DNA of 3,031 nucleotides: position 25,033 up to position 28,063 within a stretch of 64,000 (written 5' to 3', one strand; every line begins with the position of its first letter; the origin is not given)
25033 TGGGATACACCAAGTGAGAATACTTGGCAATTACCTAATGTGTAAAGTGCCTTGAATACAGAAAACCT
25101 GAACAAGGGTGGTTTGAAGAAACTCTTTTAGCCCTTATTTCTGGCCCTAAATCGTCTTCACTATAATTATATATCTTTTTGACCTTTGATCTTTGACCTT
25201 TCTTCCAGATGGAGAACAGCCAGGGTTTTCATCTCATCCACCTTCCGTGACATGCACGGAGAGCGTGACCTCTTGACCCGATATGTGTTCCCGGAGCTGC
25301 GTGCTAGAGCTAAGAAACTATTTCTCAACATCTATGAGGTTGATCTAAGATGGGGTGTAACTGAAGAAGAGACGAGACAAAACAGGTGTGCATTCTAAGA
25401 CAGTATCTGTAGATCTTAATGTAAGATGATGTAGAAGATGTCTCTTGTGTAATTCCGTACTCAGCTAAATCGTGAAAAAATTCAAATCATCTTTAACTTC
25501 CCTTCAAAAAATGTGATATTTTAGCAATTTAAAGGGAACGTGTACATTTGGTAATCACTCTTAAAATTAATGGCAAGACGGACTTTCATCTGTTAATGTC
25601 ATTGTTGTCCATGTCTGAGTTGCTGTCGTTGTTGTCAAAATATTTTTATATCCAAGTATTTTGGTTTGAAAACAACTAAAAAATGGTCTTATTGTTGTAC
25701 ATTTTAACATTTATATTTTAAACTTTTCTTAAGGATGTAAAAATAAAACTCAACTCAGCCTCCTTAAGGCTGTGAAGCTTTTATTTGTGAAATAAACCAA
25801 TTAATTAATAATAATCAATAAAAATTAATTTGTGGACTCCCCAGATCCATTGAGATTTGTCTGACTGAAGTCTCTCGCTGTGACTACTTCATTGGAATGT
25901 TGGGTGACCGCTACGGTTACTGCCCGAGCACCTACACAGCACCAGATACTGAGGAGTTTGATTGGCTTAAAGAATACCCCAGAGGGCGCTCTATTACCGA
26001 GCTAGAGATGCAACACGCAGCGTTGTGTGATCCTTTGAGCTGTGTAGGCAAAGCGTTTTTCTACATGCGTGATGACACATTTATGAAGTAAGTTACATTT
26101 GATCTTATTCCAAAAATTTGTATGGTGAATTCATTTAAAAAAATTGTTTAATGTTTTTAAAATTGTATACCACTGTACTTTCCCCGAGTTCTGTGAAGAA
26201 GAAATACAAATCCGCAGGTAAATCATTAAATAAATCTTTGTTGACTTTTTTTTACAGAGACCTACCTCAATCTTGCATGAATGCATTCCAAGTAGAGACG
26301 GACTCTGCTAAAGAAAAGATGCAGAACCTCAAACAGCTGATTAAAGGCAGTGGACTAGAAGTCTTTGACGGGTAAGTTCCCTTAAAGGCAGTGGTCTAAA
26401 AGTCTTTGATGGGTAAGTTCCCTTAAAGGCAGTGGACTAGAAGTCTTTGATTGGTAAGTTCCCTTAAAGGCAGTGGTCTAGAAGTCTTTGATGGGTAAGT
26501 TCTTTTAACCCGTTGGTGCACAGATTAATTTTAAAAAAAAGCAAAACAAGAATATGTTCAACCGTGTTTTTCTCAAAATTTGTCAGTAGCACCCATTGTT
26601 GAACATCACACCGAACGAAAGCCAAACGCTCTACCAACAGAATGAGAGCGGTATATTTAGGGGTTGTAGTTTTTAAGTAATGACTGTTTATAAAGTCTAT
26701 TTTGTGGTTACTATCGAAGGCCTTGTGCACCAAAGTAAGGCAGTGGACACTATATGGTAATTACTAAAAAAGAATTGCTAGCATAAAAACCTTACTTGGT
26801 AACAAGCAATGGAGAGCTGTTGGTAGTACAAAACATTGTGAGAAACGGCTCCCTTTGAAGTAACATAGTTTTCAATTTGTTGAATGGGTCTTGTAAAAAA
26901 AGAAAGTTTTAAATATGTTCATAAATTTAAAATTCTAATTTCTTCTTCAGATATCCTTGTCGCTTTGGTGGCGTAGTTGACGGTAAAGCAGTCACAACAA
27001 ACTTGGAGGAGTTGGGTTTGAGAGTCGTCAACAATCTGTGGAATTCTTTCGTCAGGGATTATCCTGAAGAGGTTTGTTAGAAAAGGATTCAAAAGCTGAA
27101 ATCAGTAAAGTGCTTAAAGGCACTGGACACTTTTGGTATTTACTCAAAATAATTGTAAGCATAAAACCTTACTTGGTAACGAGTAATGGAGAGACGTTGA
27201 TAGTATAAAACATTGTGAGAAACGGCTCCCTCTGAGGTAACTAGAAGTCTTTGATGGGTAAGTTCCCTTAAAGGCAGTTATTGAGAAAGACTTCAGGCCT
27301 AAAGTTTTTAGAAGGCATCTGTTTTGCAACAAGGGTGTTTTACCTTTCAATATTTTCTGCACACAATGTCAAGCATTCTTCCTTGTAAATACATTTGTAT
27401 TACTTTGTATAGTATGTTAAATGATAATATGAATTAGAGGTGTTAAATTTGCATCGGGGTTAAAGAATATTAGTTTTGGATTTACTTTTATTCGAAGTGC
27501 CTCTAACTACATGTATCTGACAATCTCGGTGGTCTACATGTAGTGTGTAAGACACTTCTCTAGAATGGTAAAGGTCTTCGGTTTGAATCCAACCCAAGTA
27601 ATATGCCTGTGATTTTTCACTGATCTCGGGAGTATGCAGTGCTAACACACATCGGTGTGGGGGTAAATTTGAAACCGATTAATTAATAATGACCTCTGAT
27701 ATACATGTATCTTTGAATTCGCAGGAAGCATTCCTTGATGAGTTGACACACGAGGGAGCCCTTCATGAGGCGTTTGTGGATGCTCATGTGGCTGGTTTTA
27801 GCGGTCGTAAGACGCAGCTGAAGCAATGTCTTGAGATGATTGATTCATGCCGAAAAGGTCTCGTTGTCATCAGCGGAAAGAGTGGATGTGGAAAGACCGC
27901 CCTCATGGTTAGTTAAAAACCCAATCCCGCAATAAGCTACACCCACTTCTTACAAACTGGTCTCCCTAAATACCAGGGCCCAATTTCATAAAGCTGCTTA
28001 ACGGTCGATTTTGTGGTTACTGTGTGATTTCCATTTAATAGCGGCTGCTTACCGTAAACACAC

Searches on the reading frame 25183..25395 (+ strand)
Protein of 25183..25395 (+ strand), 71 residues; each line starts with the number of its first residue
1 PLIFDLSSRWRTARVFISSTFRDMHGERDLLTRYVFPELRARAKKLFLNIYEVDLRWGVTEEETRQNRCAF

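Call 52: search_protein_families(library=pfam, proteins=[window:25183-25395:+], max_evalue=0.01)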
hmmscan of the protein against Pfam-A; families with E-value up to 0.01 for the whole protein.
window:25183-25395:+ (71 aa): 1 family
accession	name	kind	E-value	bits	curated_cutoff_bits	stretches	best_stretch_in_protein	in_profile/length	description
PF13271.11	DUF4062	-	9.9e-05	22.9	24.7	1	14-36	1-23/82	Domain of unknown function (DUF4062)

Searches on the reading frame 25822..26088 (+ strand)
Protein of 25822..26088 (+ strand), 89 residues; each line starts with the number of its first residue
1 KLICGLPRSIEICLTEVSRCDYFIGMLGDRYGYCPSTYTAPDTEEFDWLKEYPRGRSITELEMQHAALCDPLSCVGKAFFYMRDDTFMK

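Call 52: search_protein_families(library=pfam, proteins=[window:25822-26088:+], max_evalue=0.01)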
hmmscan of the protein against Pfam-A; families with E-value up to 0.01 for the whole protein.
window:25822-26088:+ (89 aa): 1 family
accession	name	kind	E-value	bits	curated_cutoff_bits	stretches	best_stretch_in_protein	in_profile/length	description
PF13271.11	DUF4062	-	1.2e-09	38.6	24.7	1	9-66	42-82/82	Domain of unknown function (DUF4062)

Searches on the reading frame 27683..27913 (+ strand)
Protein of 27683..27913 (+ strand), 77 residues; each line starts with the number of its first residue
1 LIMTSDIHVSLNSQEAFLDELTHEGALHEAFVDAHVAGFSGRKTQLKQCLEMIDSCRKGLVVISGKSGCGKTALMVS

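Call 52: search_protein_families(library=pfam, proteins=[window:27683-27913:+], max_evalue=0.01)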
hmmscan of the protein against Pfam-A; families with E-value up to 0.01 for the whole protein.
window:27683-27913:+ (77 aa): 4 families
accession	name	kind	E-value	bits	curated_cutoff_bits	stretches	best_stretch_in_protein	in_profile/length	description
PF20703.3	nSTAND1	-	2.1e-05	24.7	27.1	1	30-75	7-50/379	Novel STAND NTPase 1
PF13191.12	AAA_16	-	3.3e-05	24.9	32.6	1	40-75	3-41/167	AAA ATPase domain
PF01637.24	ATPase_2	-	0.00014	22.2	33.2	1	39-75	1-37/225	ATPase domain predominantly from Archaea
PF20720.3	nSTAND3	-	0.0073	16.5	27.2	0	47-75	8-34/155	Novel STAND NTPase 3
